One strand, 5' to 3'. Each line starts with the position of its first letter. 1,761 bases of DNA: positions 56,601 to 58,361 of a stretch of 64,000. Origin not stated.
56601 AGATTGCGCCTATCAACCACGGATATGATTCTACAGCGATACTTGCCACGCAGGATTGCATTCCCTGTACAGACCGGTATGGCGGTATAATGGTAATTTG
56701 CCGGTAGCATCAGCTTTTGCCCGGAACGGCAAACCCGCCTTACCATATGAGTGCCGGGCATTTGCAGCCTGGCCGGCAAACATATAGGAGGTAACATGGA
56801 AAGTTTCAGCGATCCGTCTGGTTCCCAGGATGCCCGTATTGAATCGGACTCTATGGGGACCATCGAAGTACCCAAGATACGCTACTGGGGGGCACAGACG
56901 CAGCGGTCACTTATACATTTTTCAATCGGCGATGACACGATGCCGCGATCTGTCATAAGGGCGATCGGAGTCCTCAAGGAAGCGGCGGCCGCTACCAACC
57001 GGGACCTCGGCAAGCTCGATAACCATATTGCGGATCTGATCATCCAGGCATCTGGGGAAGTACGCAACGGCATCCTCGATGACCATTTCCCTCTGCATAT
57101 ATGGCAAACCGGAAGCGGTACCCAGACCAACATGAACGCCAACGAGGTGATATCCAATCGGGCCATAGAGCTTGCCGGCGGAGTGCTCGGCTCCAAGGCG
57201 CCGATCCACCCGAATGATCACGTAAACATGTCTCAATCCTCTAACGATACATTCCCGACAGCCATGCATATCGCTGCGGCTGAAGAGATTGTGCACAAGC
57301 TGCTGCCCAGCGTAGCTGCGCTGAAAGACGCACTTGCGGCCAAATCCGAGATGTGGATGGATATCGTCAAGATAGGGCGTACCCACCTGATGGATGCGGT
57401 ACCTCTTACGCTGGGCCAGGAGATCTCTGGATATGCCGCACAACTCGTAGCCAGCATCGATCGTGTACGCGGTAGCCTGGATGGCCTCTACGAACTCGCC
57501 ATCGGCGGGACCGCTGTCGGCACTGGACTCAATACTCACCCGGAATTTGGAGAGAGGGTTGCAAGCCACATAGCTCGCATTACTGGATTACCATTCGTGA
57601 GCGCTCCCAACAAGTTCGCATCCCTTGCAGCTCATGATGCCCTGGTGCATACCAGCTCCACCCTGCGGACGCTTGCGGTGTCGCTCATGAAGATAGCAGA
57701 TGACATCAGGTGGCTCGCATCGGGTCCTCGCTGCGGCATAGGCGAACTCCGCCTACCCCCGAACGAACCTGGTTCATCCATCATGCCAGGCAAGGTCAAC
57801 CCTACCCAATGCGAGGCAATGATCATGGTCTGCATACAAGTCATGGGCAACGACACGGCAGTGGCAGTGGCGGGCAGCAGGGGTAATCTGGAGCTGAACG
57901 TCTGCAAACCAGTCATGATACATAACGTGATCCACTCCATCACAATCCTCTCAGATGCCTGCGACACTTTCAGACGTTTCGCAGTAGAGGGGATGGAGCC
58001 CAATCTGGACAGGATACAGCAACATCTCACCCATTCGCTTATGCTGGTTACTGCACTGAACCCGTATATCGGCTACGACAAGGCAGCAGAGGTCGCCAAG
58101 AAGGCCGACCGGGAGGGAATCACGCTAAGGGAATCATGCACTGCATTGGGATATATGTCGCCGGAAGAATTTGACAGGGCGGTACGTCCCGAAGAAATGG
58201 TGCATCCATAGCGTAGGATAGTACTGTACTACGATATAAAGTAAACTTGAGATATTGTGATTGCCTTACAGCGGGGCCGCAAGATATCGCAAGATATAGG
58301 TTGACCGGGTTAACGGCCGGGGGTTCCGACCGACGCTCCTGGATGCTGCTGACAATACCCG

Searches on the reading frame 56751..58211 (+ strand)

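Call 60: search_protein_families(library=pfam, proteins=[window:56751-58211:+], max_evalue=0.00001)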
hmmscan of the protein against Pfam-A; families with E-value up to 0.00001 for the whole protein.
window:56751-58211:+ (486 aa): 2 families
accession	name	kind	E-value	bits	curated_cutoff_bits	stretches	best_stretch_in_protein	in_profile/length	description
PF00206.25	Lyase_1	-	1.7e-107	359.9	27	1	36-366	1-312/312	Lyase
PF10415.14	FumaraseC_C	-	2.3e-24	86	32.5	1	432-485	1-54/54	Fumarase C C-terminus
